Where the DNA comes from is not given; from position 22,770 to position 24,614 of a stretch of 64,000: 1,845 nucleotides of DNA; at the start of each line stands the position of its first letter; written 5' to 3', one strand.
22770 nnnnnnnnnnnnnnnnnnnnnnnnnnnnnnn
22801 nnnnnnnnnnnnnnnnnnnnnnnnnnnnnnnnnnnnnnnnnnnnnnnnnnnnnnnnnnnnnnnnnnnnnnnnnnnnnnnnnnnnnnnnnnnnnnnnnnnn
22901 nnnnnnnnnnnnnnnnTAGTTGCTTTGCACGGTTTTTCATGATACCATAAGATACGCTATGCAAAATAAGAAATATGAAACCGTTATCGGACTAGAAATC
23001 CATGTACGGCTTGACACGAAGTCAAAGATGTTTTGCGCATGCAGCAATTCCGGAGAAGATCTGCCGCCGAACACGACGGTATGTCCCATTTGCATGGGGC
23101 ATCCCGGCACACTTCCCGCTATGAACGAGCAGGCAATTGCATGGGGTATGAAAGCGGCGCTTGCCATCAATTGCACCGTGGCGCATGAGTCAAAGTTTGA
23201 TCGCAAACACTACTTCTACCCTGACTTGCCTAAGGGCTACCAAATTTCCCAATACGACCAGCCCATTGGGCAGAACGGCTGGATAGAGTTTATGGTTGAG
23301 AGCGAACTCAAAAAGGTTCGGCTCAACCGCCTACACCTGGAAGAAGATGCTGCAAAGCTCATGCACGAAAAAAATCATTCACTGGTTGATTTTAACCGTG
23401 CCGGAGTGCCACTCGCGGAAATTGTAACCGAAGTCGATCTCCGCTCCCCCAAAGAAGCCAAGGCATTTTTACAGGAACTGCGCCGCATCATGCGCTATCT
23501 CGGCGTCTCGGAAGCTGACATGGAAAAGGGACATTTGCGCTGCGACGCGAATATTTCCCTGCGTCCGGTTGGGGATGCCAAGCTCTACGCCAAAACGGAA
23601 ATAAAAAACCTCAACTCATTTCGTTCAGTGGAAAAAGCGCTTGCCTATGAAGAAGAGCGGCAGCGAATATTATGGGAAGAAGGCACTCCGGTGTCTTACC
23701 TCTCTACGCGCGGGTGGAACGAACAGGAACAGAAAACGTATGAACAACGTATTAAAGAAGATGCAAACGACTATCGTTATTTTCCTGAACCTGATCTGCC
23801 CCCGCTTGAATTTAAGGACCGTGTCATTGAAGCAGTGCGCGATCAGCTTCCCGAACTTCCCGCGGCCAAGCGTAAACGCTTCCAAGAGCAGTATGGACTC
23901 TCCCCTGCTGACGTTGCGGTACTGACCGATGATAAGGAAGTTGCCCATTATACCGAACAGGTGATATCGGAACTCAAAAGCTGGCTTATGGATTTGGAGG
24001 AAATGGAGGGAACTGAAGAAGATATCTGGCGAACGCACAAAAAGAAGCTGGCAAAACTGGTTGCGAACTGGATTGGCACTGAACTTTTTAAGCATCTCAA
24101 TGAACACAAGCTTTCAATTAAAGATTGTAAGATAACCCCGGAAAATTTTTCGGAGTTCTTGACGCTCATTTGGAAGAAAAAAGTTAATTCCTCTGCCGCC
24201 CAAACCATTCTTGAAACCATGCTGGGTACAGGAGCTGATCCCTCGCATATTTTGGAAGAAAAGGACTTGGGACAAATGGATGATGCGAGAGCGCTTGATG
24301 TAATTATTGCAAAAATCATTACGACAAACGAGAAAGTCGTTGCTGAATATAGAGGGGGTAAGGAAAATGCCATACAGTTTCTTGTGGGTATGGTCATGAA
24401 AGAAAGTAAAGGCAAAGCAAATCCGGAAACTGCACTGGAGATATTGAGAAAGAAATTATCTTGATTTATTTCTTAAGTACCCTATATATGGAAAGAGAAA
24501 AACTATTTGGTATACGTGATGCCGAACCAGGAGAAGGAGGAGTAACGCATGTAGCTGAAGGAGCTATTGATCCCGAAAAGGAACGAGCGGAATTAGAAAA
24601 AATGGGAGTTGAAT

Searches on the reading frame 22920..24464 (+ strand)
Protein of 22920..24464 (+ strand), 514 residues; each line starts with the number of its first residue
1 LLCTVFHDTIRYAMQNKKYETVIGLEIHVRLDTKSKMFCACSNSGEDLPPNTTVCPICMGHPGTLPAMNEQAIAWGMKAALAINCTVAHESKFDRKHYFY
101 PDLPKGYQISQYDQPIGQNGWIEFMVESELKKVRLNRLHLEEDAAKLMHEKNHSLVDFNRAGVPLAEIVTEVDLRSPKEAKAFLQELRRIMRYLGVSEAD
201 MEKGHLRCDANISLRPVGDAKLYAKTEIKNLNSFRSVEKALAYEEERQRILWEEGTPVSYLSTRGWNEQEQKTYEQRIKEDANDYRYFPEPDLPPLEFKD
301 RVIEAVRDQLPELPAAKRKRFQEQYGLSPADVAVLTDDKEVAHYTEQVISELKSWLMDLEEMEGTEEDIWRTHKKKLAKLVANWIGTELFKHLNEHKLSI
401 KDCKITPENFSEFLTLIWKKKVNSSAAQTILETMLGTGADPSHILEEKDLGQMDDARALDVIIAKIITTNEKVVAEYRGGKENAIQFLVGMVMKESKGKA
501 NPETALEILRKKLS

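Call 11: search_protein_families(library=pfam, proteins=[window:22920-24464:+], max_evalue=0.01)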
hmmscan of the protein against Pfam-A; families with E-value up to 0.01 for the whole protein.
window:22920-24464:+ (514 aa): 2 families
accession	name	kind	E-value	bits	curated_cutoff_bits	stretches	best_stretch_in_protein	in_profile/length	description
PF02934.20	GatB_N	-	3.6e-116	387.6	23.4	1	21-304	1-277/277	GatB/GatE catalytic domain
PF02637.23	GatB_Yqey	-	3.6e-42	144.1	27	1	374-513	9-148/148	GatB domain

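Call 13: find_related_loci(query=window:22959-24464:+, collection=genome_contigs, flank=4000)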
Query window:22959-24464:+ (501 aa) in genome_contigs; peptide patterns used: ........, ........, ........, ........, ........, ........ (x = any residue, [..] = any of these).
326 stretches matched a pattern; 305 encode a relative of the query (tblastn E <= 1e-3); the best 80 are kept; 80 distinct loci.
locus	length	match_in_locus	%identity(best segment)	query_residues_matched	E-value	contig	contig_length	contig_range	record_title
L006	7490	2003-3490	77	5-500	0e+0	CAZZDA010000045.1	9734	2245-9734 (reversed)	MAG TPA_asm: uncultured Gammaproteobacteria bacterium isolate SRP167671_co2_226 genome assembly, contig: NODE_8845_lengt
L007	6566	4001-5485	59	7-500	0e+0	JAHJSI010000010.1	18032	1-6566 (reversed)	MAG: Patescibacteria group bacterium isolate OS_PC_MetaG.mb.195 OS_PC_MetaG.mb.195_k141_51979, whole genome shotgun sequ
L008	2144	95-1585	58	4-500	0e+0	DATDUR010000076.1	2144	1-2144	MAG TPA_asm: Patescibacteria group bacterium isolate SMAG_U8063 k141_401131, whole genome shotgun sequence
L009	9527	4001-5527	57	9-501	0e+0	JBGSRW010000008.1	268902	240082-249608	MAG: Patescibacteria group bacterium isolate JTS-AC368 k141_3947818, whole genome shotgun sequence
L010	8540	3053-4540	57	3-500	0e+0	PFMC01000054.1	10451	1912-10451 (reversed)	MAG: Candidatus Komeilibacteria bacterium CG_4_10_14_0_8_um_filter_37_78 CG_4_10_14_0.8_um_filter_scaffold_4040_c, whole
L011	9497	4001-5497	56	5-501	0e+0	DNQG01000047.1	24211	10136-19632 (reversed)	MAG TPA_asm: Candidatus Magasanikbacteria bacterium isolate UBA10197 contig_105099, whole genome shotgun sequence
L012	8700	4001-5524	58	9-501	0e+0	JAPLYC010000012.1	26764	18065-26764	MAG: Candidatus Parcubacteria bacterium isolate LacPavin_0920_SED3_MAG_40_21 LacPavin_0920_SED3_scaffold_651357, whole g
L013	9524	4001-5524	57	9-501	0e+0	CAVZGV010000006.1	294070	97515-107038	MAG: Candidatus Falkowbacteria bacterium isolate MFD04716.bin.1.162 genome assembly, contig: contig_82464, whole genome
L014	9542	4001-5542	56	2-500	0e+0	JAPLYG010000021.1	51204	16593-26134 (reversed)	MAG: Candidatus Parcubacteria bacterium isolate LacPavin_0920_SED5_MAG_38_14 LacPavin_0920_SED5_scaffold_424897, whole g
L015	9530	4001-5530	55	7-500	0e+0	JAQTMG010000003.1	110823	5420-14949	MAG: Patescibacteria group bacterium isolate STA_35 NODE_351_length_110823_cov_5.113274_Sandtown_A, whole genome shotgun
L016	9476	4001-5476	56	7-500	0e+0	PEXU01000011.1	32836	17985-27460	MAG: Candidatus Kerfeldbacteria bacterium CG08_land_8_20_14_0_20_40_16 CG08_land_8_20_14_0.20_scaffold_322_c, whole geno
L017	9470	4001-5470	57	5-501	0e+0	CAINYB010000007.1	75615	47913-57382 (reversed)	uncultured bacterium isolate LaPlata-7m-a_bin-459 genome assembly, contig: bin-459:07/28, whole genome shotgun sequence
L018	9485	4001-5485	56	5-500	0e+0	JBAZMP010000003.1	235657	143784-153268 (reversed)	MAG: Patescibacteria group bacterium isolate SO_2017_LW4_46 scaffold_9_c2_LW137-91_2017, whole genome shotgun sequence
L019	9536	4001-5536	56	2-500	0e+0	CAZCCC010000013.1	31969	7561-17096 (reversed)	MAG TPA_asm: uncultured Gammaproteobacteria bacterium isolate SRP241326_co3_326 genome assembly, contig: NODE_2022_lengt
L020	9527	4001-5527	57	5-500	0e+0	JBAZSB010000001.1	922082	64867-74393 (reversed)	MAG: Patescibacteria group bacterium isolate SO_2017_GW1_162 NODE_23_length_922082_cov_1.706351_OW334_2017, whole genome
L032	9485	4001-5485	54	5-500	8e-179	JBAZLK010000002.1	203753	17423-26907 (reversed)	MAG: Patescibacteria group bacterium isolate SO_2017_LW4_167 scaffold_171_c1_LW137-91_2017, whole genome shotgun sequenc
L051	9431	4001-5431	51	6-500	3e-164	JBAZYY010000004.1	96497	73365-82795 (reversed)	MAG: Parcubacteria group bacterium isolate SO_2017_GW1_93 NODE_1445_length_96497_cov_4.643323_OW334_2017, whole genome s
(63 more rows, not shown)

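Call 19: find_homologous_proteins(query=window:22959-24464:+, max_evalue=1e-100)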
Query window:22959-24464:+ (501 aa): 7676 proteins with E <= 1e-100 among 8000 candidates; the best 120 are listed.
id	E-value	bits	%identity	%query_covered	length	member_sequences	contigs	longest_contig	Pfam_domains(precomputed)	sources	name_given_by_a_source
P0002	0.0e+0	1135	100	100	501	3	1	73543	PF02637.24,PF02934.21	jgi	-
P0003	2.0e-263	893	77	99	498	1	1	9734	PF02637.24,PF02934.21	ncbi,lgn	-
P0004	4.3e-206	704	63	99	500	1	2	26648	PF02637.24,PF02934.21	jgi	-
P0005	8.5e-205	699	61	99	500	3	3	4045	PF02637.24,PF02934.21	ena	-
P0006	2.5e-201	688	62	98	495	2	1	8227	PF02637.24,PF02934.21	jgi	-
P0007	2.4e-200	685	61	99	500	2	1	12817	PF02637.24,PF02934.21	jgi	jgi:aspartyl-tRNA(Asn)/glutamyl-tRNA(Gln) amidotransferase subunit B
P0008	1.0e-199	683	60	99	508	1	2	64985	PF02637.24,PF02934.21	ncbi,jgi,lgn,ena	ncbi:MAG TPA: Asp-tRNA(Asn)/Glu-tRNA(Gln) amidotransferase subunit GatB [Patescibacteria group bacte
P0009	8.8e-199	680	60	99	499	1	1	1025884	PF02637.24,PF02934.21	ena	-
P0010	2.5e-198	678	60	99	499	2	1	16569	PF02637.24,PF02934.21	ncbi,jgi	jgi:aspartyl-tRNA(Asn)/glutamyl-tRNA(Gln) amidotransferase subunit B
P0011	2.9e-198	678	61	99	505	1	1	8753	PF02637.24,PF02934.21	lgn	-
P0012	4.6e-198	677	60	99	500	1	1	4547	PF02637.24,PF02934.21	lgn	-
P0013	1.2e-197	676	58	99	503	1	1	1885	PF02637.24,PF02934.21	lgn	-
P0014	1.5e-196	672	60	99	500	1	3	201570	PF02637.24,PF02934.21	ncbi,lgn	-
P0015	3.2e-196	671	59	99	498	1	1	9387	PF02637.24,PF02934.21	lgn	-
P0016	5.4e-196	670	59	99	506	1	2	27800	PF02637.24,PF02934.21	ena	-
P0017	1.4e-195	669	59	99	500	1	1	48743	PF02637.24,PF02934.21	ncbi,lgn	-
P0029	1.3e-192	659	58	99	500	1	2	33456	PF02637.24,PF02934.21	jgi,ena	-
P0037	7.2e-191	653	59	99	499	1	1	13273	PF02637.24,PF02934.21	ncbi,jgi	jgi:aspartyl-tRNA(Asn)/glutamyl-tRNA(Gln) amidotransferase subunit B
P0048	1.6e-189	649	59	99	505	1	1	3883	PF02637.24,PF02934.21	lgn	-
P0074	4.7e-187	641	58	99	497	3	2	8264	PF02637.24,PF02934.21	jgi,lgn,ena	-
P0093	7.8e-186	637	57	99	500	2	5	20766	PF02637.24,PF02934.21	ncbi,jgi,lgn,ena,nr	ncbi:glutaminyl-tRNA synthase (glutamine-hydrolyzing) subunit B [bacterium CG10_46_32]|nr:MAG: gluta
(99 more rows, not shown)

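Call 20: find_encoding_contigs(protein=P0004, flank=4000, max_places=2)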
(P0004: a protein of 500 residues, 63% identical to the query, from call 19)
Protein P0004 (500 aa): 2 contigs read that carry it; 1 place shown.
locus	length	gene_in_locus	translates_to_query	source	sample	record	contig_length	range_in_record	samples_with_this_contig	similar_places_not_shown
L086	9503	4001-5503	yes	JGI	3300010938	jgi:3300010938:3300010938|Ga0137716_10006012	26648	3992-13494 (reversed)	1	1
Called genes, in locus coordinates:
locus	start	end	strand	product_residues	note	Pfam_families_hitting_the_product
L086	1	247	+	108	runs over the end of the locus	PF03819:MazG, PF12643:MazG-like (weak)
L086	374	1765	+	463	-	PF02511:Thy1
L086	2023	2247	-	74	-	-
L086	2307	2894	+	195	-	PF02223:Thymidylate_kin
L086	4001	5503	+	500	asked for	PF02934:GatB_N, PF02637:GatB_Yqey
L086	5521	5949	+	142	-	-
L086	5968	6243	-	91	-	-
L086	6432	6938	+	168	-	-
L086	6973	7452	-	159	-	-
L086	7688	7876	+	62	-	-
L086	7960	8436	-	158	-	-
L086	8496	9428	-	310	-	PF01745:IPT (weak), PF01715:IPPT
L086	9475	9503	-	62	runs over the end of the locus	-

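Call 21: find_encoding_contigs(protein=P0006, flank=4000, max_places=2)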
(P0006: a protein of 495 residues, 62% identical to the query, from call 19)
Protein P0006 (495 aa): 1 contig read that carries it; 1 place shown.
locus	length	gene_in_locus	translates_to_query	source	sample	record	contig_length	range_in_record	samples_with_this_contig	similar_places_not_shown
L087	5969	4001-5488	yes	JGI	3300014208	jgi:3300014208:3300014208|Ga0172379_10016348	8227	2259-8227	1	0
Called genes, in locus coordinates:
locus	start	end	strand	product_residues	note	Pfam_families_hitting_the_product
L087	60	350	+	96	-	PF18920:DUF5671 (faint)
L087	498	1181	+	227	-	PF00687:Ribosomal_L1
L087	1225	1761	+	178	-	PF00383:dCMP_cyt_deam_1, PF14437:MafB19-deam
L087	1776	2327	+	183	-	PF13238:AAA_18, PF13207:AAA_17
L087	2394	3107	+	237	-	PF02511:Thy1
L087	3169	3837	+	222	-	PF02223:Thymidylate_kin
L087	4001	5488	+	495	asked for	PF02934:GatB_N, PF02637:GatB_Yqey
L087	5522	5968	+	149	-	?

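Call 22: find_encoding_contigs(protein=P0007, flank=4000, max_places=2)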
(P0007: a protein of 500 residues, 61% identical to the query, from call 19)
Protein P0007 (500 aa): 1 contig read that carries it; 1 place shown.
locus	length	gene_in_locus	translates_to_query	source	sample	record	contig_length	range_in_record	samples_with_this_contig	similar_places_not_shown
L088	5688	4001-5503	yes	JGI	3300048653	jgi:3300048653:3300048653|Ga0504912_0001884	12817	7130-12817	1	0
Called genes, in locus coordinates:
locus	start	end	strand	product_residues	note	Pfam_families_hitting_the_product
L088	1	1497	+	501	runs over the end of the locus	PF02511:Thy1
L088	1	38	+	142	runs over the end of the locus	PF00692:dUTPase, PF22769:DCD (weak)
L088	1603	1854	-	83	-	-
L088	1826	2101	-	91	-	-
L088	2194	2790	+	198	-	PF02223:Thymidylate_kin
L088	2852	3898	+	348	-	PF01118:Semialdhyde_dh, PF02774:Semialdhyde_dhC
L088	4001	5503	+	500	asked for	PF02934:GatB_N, PF02637:GatB_Yqey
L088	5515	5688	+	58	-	?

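Call 61: find_encoding_contigs(protein=P0074, flank=3000, max_places=3)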
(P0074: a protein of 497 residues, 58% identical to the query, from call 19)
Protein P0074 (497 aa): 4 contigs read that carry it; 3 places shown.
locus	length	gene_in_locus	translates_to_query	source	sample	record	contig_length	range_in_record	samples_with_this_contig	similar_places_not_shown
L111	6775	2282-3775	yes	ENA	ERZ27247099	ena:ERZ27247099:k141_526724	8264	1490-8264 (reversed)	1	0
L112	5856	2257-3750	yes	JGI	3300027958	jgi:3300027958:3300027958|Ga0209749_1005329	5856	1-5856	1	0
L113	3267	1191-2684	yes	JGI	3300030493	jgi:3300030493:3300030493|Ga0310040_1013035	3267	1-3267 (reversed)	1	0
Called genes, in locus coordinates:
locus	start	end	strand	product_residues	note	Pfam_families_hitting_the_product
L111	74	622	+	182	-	PF00186:DHFR_1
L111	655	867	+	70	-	-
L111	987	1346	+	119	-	-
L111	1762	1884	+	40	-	-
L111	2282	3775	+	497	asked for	PF02934:GatB_N, PF02637:GatB_Yqey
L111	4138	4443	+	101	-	-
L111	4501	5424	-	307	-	PF01745:IPT (weak), PF01715:IPPT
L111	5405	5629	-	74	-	PF03083:MtN3_slv, PF04193:PQ-loop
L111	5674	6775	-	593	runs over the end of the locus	PF07973:tRNA_SAD, PF00587:tRNA-synt_2b, PF03129:HGTP_anticodon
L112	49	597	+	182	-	PF00186:DHFR_1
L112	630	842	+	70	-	-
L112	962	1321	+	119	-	-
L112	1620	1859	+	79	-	-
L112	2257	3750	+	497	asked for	PF02934:GatB_N, PF02637:GatB_Yqey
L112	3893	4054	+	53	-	-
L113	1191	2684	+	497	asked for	PF02934:GatB_N, PF02637:GatB_Yqey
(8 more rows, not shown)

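Call 62: find_encoding_contigs(protein=P0048, flank=3000, max_places=3)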
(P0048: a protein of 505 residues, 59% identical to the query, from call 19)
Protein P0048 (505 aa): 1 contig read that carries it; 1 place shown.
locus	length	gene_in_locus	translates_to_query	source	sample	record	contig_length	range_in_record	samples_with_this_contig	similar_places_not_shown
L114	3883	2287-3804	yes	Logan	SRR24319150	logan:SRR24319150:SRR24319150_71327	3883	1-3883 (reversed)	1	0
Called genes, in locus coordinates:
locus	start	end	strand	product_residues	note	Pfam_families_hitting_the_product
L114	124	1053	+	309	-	PF00303:Thymidylat_synt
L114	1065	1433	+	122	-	PF01230:HIT, PF11969:DcpS_C (weak)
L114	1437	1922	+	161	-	PF00186:DHFR_1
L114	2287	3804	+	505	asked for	PF02934:GatB_N, PF02637:GatB_Yqey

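Call 67: find_encoding_contigs(protein=P0009, flank=2500, max_places=1)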
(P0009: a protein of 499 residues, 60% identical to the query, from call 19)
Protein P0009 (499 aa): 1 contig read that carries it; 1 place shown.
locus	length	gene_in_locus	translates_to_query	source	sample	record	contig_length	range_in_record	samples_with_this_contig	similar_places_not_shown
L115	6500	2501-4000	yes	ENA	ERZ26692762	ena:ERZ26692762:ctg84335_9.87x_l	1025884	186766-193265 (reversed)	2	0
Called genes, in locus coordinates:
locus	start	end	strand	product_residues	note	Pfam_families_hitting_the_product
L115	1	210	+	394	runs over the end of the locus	PF00692:dUTPase, PF02223:Thymidylate_kin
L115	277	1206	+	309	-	PF00303:Thymidylat_synt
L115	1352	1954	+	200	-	PF00186:DHFR_1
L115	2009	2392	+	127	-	-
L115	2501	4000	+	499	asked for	PF02934:GatB_N, PF02637:GatB_Yqey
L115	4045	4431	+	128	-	-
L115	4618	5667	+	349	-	PF00988:CPSase_sm_chain, PF00117:GATase, PF07722:Peptidase_C26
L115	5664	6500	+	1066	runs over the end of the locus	PF25596:CPSase_L_D1, PF02786:CPSase_L_D2, PF02222:ATP-grasp, PF02787:CPSase_L_D3, PF25596:CPSase_L_D1, PF02786:CPSase_L_D2, PF02222:ATP-grasp, PF15632:ATPgrasp_Ter, +3 more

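Call 68: find_encoding_contigs(protein=P0017, flank=2500, max_places=1)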
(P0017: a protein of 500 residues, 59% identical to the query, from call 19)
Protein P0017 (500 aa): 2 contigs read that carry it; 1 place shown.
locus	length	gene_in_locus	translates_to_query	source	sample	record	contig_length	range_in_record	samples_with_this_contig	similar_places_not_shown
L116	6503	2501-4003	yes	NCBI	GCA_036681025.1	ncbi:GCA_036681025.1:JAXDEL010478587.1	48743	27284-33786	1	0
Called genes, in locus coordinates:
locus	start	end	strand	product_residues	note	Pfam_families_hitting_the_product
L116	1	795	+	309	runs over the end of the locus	PF00303:Thymidylat_synt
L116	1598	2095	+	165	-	PF00186:DHFR_1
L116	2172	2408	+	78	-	-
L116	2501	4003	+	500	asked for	PF02934:GatB_N, PF02637:GatB_Yqey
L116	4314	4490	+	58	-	-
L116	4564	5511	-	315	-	PF01745:IPT (weak), PF01715:IPPT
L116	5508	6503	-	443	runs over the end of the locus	-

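Call 69: find_encoding_contigs(protein=P0093, flank=2500, max_places=1)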
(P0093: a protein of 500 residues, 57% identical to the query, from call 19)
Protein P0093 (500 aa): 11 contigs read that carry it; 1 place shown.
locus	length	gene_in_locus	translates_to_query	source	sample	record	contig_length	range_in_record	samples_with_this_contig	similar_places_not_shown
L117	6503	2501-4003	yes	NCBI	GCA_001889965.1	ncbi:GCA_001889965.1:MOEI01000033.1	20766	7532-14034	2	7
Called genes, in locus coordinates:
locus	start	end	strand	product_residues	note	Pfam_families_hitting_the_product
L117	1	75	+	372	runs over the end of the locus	PF06559:DCD_N, PF22769:DCD, PF22569:DCD_C, PF22769:DCD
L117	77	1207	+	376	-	PF00692:dUTPase, PF02223:Thymidylate_kin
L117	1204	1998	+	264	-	PF00303:Thymidylat_synt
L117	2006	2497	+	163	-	PF00186:DHFR_1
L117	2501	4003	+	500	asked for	PF02934:GatB_N, PF02637:GatB_Yqey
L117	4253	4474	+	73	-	-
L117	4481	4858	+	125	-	-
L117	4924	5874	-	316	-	PF01745:IPT (weak), PF01715:IPPT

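Call 81: find_encoding_contigs(protein=P0029, flank=2000, max_places=1)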
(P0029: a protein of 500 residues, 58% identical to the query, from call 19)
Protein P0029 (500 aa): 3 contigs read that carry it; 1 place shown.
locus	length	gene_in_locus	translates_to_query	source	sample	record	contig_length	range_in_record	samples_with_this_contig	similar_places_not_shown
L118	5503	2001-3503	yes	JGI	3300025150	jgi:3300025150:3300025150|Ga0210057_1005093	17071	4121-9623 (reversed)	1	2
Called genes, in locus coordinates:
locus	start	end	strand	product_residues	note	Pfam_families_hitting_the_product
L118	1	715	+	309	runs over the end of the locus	PF00303:Thymidylat_synt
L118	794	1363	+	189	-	-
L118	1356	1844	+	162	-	PF00186:DHFR_1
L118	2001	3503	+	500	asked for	PF02934:GatB_N, PF02637:GatB_Yqey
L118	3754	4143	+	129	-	-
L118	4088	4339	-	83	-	-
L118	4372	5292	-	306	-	PF01745:IPT (weak), PF01715:IPPT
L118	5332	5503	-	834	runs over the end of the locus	PF18915:DUF5667 (weak)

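Call 82: find_encoding_contigs(protein=P0037, flank=2000, max_places=1)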
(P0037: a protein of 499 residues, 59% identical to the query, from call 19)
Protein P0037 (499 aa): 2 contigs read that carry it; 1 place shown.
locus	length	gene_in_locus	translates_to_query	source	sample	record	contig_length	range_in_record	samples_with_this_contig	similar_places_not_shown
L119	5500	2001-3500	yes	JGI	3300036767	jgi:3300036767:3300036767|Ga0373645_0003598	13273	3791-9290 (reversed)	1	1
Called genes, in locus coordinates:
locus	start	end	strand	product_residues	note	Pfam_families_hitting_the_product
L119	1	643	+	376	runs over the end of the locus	PF00692:dUTPase, PF01712:dNK (weak), PF02223:Thymidylate_kin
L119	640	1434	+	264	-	PF00303:Thymidylat_synt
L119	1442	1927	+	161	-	PF00186:DHFR_1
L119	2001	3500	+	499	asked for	PF02934:GatB_N, PF02637:GatB_Yqey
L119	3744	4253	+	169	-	-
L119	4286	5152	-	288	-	PF01745:IPT (faint), PF01715:IPPT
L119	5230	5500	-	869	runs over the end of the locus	PF18915:DUF5667 (weak)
